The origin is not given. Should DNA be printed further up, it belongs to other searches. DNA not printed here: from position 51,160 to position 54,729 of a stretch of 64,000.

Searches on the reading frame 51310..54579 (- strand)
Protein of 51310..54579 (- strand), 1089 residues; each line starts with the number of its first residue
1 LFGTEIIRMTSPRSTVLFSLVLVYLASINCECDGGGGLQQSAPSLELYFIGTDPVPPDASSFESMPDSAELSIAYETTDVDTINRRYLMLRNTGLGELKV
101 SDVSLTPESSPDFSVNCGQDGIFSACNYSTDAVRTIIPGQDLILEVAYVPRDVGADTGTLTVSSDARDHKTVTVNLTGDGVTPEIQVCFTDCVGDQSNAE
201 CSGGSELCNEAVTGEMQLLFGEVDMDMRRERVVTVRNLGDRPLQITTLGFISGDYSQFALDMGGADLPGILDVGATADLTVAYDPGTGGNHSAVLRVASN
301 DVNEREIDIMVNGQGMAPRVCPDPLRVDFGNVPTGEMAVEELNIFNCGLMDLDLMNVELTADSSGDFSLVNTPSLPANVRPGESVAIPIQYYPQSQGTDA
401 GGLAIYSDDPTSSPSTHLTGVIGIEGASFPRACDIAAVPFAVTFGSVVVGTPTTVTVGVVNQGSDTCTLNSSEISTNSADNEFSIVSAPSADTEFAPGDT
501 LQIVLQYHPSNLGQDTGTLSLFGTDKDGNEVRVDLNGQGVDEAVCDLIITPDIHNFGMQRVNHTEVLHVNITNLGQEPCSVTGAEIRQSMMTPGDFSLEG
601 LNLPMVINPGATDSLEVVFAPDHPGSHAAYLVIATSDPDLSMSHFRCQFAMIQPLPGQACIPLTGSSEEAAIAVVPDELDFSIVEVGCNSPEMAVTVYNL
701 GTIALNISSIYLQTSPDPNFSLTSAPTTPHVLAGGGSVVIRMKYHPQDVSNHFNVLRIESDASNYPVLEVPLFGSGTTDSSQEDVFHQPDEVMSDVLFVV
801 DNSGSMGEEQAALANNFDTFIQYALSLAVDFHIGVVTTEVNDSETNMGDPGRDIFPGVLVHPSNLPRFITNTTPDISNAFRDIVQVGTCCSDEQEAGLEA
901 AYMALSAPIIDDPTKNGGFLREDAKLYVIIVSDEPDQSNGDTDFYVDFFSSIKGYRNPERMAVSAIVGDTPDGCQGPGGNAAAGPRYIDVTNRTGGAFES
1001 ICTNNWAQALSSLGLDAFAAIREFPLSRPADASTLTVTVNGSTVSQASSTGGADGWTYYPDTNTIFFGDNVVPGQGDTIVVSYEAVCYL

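Call 49: search_protein_families(library=pfam, proteins=[window:51310-54579:-], max_evalue=0.00001)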
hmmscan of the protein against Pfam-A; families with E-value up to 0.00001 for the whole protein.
window:51310-54579:- (1089 aa): 7 families
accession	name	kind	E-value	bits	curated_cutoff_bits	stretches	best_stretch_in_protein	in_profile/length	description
PF22544.2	HYDIN_VesB_CFA65-like_Ig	-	3.6e-44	149.5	25.5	1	217-313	9-99/100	HYDIN/CFA65/VesB-like, Ig-like domain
PF15780.11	ASH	-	1.6e-35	121.7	27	0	325-411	12-94/98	Abnormal spindle-like microcephaly-assoc'd, ASPM-SPD-2-Hydin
PF22073.2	Cep192_D4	-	3.6e-31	108.1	35.5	0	72-180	10-111/112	Cep192 domain 4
PF07610.17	DUF1573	-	2.6e-15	56.7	26.1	0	442-534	8-93/98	Protein of unknown function (DUF1573)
PF12371.14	TMEM131_like_N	-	4.5e-11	43.3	28.8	0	438-521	4-82/84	Transmembrane protein 131-like N-terminal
PF22066.2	Cep192_D8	-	7.6e-09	36.2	33.5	0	551-636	10-87/101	Cep192 domain 8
PF24507.1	Ig_CFAP65_4th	-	8.7e-06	26.5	27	0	606-633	33-60/76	CFAP65, fourth Ig-like domain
